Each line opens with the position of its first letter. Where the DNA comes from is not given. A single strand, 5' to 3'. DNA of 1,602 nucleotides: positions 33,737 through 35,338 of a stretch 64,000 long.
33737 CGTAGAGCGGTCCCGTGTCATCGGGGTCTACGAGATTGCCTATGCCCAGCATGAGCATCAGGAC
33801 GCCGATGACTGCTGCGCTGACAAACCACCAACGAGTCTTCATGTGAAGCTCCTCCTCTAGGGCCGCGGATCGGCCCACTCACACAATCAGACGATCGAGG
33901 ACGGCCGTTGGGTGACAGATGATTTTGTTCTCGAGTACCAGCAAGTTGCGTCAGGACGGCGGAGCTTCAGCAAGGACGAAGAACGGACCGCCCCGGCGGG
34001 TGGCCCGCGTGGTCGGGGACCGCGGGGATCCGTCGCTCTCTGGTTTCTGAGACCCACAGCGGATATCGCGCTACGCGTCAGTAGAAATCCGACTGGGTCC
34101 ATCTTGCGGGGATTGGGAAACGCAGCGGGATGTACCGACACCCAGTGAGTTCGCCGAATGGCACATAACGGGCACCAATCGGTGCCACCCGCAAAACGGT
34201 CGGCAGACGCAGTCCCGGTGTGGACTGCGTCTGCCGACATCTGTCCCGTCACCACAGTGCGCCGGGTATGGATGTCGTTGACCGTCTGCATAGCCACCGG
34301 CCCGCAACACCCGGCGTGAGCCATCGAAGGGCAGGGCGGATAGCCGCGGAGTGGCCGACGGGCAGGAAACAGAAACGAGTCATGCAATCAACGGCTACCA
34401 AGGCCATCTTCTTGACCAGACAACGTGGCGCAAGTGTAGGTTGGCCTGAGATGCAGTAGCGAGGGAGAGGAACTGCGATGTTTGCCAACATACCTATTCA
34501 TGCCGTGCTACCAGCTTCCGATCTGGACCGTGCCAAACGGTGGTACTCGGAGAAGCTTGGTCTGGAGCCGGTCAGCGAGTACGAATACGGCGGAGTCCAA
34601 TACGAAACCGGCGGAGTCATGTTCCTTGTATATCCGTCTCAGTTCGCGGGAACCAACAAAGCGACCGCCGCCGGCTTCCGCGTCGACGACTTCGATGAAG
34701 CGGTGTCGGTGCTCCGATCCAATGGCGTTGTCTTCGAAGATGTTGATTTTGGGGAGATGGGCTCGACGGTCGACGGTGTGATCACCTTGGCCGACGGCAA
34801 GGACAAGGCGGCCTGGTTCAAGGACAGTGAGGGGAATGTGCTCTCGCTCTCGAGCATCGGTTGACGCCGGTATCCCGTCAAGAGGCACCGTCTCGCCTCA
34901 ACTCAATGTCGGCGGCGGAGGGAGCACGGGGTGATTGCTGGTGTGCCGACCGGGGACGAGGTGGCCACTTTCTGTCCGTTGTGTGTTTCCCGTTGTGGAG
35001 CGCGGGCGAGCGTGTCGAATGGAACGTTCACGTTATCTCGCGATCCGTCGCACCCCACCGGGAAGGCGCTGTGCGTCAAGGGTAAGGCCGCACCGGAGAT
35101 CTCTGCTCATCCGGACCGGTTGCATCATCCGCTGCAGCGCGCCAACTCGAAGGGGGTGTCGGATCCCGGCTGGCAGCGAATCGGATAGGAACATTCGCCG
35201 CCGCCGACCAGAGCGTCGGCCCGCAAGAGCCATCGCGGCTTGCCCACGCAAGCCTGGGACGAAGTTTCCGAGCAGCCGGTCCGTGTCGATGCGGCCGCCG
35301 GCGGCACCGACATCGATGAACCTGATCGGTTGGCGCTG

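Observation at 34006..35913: Partial direct repeat of the tRNA-Phe 3' half brackets a 1.8-kb segment holding a VOC gene and a decayed oxidoreductase paralog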

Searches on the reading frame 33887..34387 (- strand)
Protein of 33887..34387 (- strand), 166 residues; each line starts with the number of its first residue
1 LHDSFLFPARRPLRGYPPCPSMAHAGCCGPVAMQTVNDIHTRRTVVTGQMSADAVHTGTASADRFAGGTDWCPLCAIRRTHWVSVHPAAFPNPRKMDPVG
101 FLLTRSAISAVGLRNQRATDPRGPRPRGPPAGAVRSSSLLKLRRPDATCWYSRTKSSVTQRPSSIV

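Call 43: search_protein_families(library=pfam, proteins=[window:33887-34387:-], max_evalue=0.01)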
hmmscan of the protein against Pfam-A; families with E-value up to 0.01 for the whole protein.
window:33887-34387:- (166 aa): 0 families

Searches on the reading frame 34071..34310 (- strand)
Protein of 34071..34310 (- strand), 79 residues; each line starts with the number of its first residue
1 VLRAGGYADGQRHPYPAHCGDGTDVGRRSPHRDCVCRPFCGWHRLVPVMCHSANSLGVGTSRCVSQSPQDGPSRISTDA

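Call 43: search_protein_families(library=pfam, proteins=[window:34071-34310:-], max_evalue=0.01)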
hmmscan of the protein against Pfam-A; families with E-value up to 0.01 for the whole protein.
window:34071-34310:- (79 aa): 0 families
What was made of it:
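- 34055..34477 (.): About 420 nt of non-coding DNA with no detectable relative. It contains a perfect 17-bp inverted repeat at 34199-34238. No Pfam hit for the overlapping ORFs (call 43).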

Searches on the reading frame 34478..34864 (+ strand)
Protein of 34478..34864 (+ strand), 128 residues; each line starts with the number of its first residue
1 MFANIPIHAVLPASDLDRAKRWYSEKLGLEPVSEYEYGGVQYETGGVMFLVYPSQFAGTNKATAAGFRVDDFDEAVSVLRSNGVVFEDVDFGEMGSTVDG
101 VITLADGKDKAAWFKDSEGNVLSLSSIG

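Call 9: search_protein_families(library=pfam, proteins=[window:34478-34864:+], max_evalue=0.01)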
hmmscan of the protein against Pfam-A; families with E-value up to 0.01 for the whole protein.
window:34478-34864:+ (128 aa): 4 families
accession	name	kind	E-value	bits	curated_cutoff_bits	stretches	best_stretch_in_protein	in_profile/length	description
PF00903.31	Glyoxalase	-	7e-09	36.6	20.6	1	8-121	4-118/121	Glyoxalase/Bleomycin resistance protein/Dioxygenase superfamily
PF13669.12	Glyoxalase_4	-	0.0012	19.6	27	0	13-88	7-95/109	Glyoxalase/Bleomycin resistance protein/Dioxygenase superfamily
PF13468.12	Glyoxalase_3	-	0.0056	17.2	25.1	0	8-33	3-28/176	Glyoxalase-like domain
PF22677.2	Ble-like_N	-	0.0067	16.6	24.5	0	8-30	4-26/41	Bleomycin resistance protein-like N-terminal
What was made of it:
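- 34478..34864 (+): Intact VOC / glyoxalase-family gene, 128 aa. The block shared with its closest relative is 34434-34933. PF00903, E=7e-9 (call 9).
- On VOC / glyoxalase superfamily (gene 34478-34864): PF00903, 36.6 bits against a cut-off of 20.6 (call 9).
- Checked: The VOC gene is confirmed at 34478-34864 (PF00903, call 9).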

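Call 11: find_encoding_contigs(protein=window:34478-34864:+, flank=10000, max_places=10)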
Protein window:34478-34864:+ (128 aa): 10 contigs read that carry it; 9 places shown.
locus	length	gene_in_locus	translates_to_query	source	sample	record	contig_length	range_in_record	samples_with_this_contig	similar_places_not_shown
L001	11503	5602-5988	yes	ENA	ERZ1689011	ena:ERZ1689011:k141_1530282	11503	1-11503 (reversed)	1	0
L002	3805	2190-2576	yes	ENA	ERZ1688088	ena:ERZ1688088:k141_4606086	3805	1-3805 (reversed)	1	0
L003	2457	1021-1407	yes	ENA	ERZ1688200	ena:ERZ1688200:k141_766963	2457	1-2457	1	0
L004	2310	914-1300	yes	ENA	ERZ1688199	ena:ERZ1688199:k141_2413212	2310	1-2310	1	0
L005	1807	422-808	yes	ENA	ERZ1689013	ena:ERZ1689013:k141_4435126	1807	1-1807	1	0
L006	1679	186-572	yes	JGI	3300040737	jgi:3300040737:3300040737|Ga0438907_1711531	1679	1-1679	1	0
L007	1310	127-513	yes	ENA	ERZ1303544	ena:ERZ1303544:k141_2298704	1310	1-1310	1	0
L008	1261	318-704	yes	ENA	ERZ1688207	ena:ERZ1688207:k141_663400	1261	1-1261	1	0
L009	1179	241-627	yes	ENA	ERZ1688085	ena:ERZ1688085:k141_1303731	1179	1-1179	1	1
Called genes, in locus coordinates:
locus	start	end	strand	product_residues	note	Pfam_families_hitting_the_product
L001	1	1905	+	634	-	?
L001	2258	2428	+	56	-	-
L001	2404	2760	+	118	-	-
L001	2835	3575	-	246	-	-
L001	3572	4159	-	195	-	PF07638:Sigma70_ECF (weak), PF04542:Sigma70_r2, PF08281:Sigma70_r4_2, PF04545:Sigma70_r4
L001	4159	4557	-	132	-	-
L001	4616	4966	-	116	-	-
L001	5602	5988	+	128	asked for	PF00903:Glyoxalase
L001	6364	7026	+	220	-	-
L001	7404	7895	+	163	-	-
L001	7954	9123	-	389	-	-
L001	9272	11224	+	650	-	PF16177:ACAS_N, PF00501:AMP-binding, PF13193:AMP-binding_C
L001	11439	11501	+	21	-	?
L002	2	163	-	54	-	?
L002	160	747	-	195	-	PF07638:Sigma70_ECF (weak), PF04542:Sigma70_r2, PF08281:Sigma70_r4_2, PF04545:Sigma70_r4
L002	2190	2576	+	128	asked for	PF00903:Glyoxalase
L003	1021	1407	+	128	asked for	PF00903:Glyoxalase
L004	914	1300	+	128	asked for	PF00903:Glyoxalase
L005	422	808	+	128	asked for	PF00903:Glyoxalase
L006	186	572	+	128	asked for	PF00903:Glyoxalase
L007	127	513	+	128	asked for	PF00903:Glyoxalase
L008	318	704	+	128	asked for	PF00903:Glyoxalase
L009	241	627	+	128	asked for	PF00903:Glyoxalase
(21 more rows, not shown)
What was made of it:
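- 34478..34864 (+): The exact protein is on 10 contigs (call 11).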

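Call 46: find_related_loci(query=window:34478-34864:+, collection=metagenome_contigs, flank=10000)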
Query window:34478-34864:+ (128 aa) in metagenome_contigs; peptide patterns used: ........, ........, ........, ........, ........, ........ (x = any residue, [..] = any of these).
600 stretches matched a pattern (row limit reached: there are more); 340 encode a relative of the query (tblastn E <= 1e-3); the best 80 are kept; 80 distinct loci.
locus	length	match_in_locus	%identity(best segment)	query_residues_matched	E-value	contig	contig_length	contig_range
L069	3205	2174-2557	86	1-128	6e-73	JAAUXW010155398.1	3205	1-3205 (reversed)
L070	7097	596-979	79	1-128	1e-65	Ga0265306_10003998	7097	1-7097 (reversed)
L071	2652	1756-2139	79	1-128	4e-66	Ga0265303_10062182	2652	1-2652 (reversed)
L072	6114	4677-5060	79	1-128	1e-65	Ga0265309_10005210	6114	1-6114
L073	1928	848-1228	65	1-126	9e-51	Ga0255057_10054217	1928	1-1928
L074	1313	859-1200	53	11-125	2e-34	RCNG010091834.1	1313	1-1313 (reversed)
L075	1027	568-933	53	1-124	4e-35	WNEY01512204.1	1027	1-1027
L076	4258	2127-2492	49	1-124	5e-33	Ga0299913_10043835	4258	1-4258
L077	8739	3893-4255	48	1-124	6e-29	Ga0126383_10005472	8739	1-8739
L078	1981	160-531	44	1-126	4e-29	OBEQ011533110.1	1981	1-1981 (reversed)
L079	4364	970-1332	45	1-124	5e-28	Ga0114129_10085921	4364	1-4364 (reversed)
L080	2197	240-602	44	1-124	2e-27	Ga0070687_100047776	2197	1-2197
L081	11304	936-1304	46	1-126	3e-27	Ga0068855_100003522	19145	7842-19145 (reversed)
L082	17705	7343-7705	44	1-124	6e-27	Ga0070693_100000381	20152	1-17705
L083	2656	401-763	44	1-124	1e-26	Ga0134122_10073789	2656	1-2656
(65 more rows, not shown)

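Call 51: search_protein_families(library=pfam, proteins=[L069:1-675:-, L069:401-901:+, L069:1119-1898:-, L069:2632-3048:-, L072:1131-1724:-, L072:1805-2353:+, L072:2520-3782:+, L072:3819-4421:-, L070:1025-1813:-, L070:2001-3419:-], max_evalue=0.001)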
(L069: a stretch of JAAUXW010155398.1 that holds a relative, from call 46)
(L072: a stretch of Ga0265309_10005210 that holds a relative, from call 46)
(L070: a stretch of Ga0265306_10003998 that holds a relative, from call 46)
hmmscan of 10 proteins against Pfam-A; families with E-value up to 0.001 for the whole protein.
L069:1-675:- (224 aa): 0 families

L069:401-901:+ (166 aa): 0 families

L069:1119-1898:- (259 aa): 1 family
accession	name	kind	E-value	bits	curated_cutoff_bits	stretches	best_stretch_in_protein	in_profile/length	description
PF00211.25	Guanylate_cyc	-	6.9e-15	55.5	21.9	1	70-241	9-179/183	Adenylate and Guanylate cyclase catalytic domain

L069:2632-3048:- (138 aa): 0 families

L072:1131-1724:- (197 aa): 1 family
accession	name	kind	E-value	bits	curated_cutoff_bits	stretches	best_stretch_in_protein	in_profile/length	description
PF10988.14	DUF2807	-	8.4e-24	84.7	24.2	2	39-127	2-87/181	Putative auto-transporter adhesin, head GIN domain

L072:1805-2353:+ (182 aa): 0 families

L072:2520-3782:+ (420 aa): 0 families

L072:3819-4421:- (200 aa): 0 families

L070:1025-1813:- (262 aa): 2 families
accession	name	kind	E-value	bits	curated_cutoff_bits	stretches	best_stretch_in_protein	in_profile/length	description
PF14026.12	SCO4226-like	-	8.9e-14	51.9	28.5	1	4-78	1-76/76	Nickel responsive protein SCO4226-like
PF00211.25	Guanylate_cyc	-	5.5e-12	46.1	21.9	1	105-251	10-174/183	Adenylate and Guanylate cyclase catalytic domain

L070:2001-3419:- (472 aa): 0 families

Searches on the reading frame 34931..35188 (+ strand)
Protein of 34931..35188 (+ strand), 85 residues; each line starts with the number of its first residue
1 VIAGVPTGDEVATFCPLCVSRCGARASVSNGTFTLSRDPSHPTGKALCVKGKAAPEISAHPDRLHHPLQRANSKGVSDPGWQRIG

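Call 9: search_protein_families(library=pfam, proteins=[window:34931-35188:+], max_evalue=0.01)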
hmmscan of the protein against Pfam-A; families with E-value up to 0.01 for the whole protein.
window:34931-35188:+ (85 aa): 1 family
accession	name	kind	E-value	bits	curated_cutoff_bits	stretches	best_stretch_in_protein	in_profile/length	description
PF04879.21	Molybdop_Fe4S4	-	1.1e-07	32.1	22.7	1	11-57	4-52/55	Molybdopterin oxidoreductase Fe4S4 domain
